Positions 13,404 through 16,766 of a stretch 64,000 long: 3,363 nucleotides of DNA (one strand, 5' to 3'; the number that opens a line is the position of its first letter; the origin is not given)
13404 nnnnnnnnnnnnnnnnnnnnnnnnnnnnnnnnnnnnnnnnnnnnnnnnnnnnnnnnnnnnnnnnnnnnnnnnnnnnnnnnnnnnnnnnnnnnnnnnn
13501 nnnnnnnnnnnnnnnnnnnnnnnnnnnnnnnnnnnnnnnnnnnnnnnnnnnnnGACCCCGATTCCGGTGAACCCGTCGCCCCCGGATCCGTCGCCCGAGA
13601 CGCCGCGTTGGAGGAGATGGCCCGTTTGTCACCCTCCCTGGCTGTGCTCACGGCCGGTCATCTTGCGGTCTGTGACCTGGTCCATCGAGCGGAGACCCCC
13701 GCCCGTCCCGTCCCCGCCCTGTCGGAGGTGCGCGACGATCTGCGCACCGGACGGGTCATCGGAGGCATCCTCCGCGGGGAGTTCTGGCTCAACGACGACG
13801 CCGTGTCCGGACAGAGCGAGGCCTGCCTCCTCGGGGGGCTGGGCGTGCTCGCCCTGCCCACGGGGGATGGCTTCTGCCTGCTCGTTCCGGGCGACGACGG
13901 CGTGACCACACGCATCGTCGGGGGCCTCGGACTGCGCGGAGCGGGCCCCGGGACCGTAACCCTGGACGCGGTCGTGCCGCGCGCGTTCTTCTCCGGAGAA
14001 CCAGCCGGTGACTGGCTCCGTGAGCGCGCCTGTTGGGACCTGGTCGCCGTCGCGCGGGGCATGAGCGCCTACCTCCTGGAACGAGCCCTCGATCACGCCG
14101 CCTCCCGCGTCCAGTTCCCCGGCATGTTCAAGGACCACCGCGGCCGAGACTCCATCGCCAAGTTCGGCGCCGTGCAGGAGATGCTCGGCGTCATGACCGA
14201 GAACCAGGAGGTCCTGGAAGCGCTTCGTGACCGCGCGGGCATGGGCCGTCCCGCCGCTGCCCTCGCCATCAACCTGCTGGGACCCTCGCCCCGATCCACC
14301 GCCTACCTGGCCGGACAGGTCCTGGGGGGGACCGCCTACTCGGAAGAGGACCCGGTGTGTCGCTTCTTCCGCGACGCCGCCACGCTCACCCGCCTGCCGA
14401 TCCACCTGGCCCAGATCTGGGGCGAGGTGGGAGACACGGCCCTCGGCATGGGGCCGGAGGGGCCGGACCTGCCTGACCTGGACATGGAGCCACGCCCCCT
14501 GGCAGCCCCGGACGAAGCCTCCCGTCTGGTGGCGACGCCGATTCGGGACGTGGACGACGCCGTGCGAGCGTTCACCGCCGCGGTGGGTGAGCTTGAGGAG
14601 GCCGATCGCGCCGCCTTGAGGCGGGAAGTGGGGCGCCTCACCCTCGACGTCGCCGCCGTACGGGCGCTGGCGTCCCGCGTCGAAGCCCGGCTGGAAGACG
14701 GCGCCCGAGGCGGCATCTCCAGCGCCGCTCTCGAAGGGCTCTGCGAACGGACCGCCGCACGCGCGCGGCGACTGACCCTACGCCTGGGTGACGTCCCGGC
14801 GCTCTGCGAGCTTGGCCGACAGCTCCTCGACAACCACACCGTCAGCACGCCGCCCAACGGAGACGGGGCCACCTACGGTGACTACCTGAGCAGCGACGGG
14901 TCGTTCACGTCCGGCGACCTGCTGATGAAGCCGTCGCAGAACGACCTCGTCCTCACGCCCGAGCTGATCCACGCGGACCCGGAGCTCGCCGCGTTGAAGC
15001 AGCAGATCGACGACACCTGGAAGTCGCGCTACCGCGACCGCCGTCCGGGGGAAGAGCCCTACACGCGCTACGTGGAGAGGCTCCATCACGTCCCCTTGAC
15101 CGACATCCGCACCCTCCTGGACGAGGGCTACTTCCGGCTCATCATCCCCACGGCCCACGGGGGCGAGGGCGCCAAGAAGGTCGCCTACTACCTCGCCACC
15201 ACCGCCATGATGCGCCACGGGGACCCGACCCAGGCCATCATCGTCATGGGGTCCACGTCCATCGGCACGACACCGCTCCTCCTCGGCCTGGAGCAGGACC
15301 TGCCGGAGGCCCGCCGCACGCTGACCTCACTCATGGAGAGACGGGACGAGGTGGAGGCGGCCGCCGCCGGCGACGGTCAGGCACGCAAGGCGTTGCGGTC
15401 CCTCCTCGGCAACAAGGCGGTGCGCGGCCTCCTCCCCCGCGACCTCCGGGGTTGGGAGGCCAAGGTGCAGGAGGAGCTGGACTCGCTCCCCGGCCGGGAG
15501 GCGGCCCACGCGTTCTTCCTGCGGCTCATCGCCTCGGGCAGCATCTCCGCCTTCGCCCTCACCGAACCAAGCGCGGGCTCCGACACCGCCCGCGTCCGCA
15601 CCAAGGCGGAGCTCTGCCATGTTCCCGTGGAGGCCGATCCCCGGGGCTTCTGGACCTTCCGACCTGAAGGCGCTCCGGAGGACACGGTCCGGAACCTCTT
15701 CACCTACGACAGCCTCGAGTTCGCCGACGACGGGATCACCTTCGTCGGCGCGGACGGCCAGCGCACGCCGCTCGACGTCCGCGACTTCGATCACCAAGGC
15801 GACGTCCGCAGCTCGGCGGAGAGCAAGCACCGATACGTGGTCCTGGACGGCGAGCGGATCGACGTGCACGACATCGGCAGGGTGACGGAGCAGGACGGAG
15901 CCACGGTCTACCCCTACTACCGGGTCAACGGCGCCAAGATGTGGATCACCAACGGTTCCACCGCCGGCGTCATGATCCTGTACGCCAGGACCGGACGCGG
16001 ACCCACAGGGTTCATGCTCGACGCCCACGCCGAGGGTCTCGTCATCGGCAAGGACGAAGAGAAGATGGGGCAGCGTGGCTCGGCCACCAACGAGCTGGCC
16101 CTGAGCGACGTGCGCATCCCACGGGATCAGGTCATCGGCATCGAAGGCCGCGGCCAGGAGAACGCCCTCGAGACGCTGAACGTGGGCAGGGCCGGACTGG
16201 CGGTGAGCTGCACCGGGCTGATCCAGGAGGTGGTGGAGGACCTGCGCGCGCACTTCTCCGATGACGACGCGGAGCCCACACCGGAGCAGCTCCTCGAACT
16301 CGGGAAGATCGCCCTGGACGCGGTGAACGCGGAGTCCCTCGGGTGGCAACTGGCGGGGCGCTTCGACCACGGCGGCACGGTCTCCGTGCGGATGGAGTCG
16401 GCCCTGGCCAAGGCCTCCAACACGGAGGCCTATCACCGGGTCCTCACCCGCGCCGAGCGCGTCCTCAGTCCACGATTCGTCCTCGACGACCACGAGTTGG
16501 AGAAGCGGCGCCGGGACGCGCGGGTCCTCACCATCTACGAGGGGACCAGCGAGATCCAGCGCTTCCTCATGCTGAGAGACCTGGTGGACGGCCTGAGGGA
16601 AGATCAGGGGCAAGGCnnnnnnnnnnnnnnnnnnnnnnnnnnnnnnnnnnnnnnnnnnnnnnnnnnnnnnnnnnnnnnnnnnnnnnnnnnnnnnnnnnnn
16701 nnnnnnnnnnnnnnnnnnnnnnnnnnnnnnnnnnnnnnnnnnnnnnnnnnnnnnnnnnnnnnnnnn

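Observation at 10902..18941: All-in-one 2,679-aa fusion of FixC/ETF-QO, FixX, acyl-CoA dehydrogenase, EtfB and EtfA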

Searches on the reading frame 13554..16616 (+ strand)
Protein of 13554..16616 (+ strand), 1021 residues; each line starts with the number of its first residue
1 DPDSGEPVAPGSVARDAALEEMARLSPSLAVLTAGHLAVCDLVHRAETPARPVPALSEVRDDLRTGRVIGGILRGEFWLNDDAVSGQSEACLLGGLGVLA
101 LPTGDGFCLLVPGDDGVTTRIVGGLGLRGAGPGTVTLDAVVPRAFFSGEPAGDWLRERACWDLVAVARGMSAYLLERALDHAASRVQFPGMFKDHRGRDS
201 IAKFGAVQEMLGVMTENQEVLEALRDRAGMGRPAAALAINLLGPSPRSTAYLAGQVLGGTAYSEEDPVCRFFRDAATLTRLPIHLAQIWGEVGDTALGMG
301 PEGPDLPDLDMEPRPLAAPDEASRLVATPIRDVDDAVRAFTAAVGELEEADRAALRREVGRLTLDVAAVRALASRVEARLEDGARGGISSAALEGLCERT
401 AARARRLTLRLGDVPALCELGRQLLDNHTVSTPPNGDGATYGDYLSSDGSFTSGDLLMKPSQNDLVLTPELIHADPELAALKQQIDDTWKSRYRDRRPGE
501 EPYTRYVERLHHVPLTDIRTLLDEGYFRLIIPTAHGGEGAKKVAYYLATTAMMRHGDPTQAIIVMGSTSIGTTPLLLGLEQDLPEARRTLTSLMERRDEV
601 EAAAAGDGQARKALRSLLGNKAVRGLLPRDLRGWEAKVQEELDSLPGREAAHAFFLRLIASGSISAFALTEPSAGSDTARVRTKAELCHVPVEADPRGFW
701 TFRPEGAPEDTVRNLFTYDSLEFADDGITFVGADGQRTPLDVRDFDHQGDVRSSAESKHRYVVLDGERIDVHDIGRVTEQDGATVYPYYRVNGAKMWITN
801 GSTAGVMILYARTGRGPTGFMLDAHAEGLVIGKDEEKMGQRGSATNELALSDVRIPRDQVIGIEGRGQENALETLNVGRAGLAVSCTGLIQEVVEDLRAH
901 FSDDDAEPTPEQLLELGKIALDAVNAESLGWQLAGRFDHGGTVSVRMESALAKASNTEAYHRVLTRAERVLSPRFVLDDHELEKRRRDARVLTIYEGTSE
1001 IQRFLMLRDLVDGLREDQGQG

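Call 71: predict_structure(alignment_id=A8)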
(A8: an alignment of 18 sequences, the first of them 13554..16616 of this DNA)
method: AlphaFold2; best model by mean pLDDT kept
length: 1021 residues; sequences in the alignment: 18
mean_pLDDT: 82.3   pTM: 0.84
mean pLDDT of the five models: 82.3, 80.9, 79.9, 79.0, 79.0
residues with pLDDT >= 90: 381; 70-90: 475; 50-70: 98; < 50: 67
segments of 3 or more residues with pLDDT < 50: 185-203, 260-262, 428-432, 671-680, 746-756, 835-845, 1015-1021
pLDDT, mean of each block of 10 residues (from residue 1): 77 92 94 93 73 72 88 88 88 91 86 91 82 92 83 86 96 91 52 37 64 94 90 95 89 74 64 90 92 90 80 86 89 94 92 95 96 93 82 95 96 95 74 59 88 78 81 88 90 74 79 79 85 90 89 86 78 88 92 90 84 83 76 86 91 89 70 38 83 94 89 90 81 89 58 55 91 89 91 64 72 85 78 45 54 90 84 82 89 90 81 96 91 88 84 89 92 80 83 69 65 48 31
secondary structure, 60 per line:
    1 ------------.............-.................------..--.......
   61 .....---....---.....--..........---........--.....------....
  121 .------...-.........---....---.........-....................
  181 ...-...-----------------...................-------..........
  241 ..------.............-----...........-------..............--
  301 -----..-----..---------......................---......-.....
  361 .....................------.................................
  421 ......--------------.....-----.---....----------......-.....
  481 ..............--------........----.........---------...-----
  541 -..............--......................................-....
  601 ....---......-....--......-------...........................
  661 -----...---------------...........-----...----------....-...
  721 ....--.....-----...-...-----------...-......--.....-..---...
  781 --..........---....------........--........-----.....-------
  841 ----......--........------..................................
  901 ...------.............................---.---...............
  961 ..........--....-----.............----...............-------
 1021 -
elements in order (helices of 4 or more, strands of 3 or more residues): H13-25 H27-43 H54-65 E69-72 E76-80 E83-92 E96-103 E106-110 E117-121 E132-140 E144-147 H151-159 H161-183 H205-223 H231-242 H249-261 H267-277 H285-298 H324-345 H349-354 H356-381 H388-426 H441-445 H455-458 H469-474 H476-494 H503-510 H515-523 H542-555 H558-595 H597-604 H608-613 H615-618 H621-626 H634-660 E666-668 E684-694 E700-702 E713-716 E721-724 E727-731 E737-739 E741-743 E759-764 E767-771 E778-780 E783-792 E796-799 E806-813 E816-823 E829-833 E845-850 E853-856 H867-903 H910-938 H946-970 H973-976 H982-994 H999-1013

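Call 73: fold_search(model_id=the predicted structure, library=pdb)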
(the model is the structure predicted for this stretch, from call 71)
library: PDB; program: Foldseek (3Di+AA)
matches with E <= 10: 504; with E <= 0.001: 290
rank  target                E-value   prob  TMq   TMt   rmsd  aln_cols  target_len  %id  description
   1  4m9a_B                8.2e-12  1.00  0.29  0.74   8.9       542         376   20  Crystal structure of Acyl-coA dehydrogenase from Burkholderia thailandensis E264 (released 2013-11-13)
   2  4m9a_C                1.2e-11  1.00  0.30  0.75   8.3       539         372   20  Crystal structure of Acyl-coA dehydrogenase from Burkholderia thailandensis E264 (released 2013-11-13)
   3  4n5f_A                1.3e-11  1.00  0.29  0.74   8.6       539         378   20  Crystal Structure of a Putative acyl-CoA dehydrogenase with bound FADH2 from Burkholderia cenocepacia J2315 (released 2013-10-30)
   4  5lnx_H                1.5e-11  1.00  0.32  0.82   6.1       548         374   20  Crystal structure of MmgC, an acyl-CoA dehydrogenase from bacillus subtilis. (released 2017-08-16)
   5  7y0a_A                1.6e-11  1.00  0.32  0.79   6.0       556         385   20  Crystal structure of human short-chain acyl-CoA dehydrogenase (released 2023-07-05)
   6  8sgs_A                2.1e-11  1.00  0.31  0.79   8.3       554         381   20  human liver mitochondrial Short-chain specific acyl-CoA dehydrogenase (released 2024-02-21)
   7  2vig_G                2.3e-11  1.00  0.32  0.82   5.9       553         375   20  Crystal structure of human short-chain acyl CoA dehydrogenase (released 2007-12-25)
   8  5lnx_D                2.3e-11  1.00  0.31  0.80   6.4       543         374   20  Crystal structure of MmgC, an acyl-CoA dehydrogenase from bacillus subtilis. (released 2017-08-16)
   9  5ol2_C                2.5e-11  1.00  0.31  0.79   8.2       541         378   20  The electron transferring flavoprotein/butyryl-CoA dehydrogenase complex from Clostridium difficile (released 2017-11-29)
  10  5lnx_A                2.6e-11  1.00  0.31  0.82   6.1       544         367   20  Crystal structure of MmgC, an acyl-CoA dehydrogenase from bacillus subtilis. (released 2017-08-16)
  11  4m9a_D                2.6e-11  1.00  0.29  0.76   9.4       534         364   20  Crystal structure of Acyl-coA dehydrogenase from Burkholderia thailandensis E264 (released 2013-11-13)
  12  4m9a_A                2.7e-11  1.00  0.30  0.76   9.4       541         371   20  Crystal structure of Acyl-coA dehydrogenase from Burkholderia thailandensis E264 (released 2013-11-13)
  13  9w61_D                2.8e-11  1.00  0.31  0.76   8.2       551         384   18  Butyryl CoA dehydrogenase with FAD (released 2025-11-26)
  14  2vig_F                2.9e-11  1.00  0.32  0.82   7.4       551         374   20  Crystal structure of human short-chain acyl CoA dehydrogenase (released 2007-12-25)
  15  9w61_B                2.9e-11  1.00  0.29  0.72   8.7       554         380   17  Butyryl CoA dehydrogenase with FAD (released 2025-11-26)
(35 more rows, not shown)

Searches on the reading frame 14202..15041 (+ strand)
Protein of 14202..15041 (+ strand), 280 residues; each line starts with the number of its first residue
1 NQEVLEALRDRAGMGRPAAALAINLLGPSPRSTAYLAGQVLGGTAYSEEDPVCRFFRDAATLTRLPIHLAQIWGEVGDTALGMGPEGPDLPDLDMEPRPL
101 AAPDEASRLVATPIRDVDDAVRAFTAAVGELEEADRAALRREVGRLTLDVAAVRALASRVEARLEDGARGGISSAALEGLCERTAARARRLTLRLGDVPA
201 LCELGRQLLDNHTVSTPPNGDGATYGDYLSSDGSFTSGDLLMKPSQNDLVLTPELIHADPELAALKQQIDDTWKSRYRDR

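Call 11: search_protein_families(library=pfam, proteins=[window:14202-15041:+], max_evalue=1)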
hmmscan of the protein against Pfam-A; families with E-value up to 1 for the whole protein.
window:14202-15041:+ (280 aa): 3 families
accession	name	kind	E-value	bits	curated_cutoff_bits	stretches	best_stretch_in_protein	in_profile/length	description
PF00441.29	Acyl-CoA_dh_1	-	0.00023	21.8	22.4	1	27-62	96-131/150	Acyl-CoA dehydrogenase, C-terminal domain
PF08028.16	Acyl-CoA_dh_2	-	0.0036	18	22.7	1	38-63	102-127/134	Acyl-CoA dehydrogenase, C-terminal domain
PF03477.21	ATP-cone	-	0.19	12.7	25.8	1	130-188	9-70/88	ATP cone domain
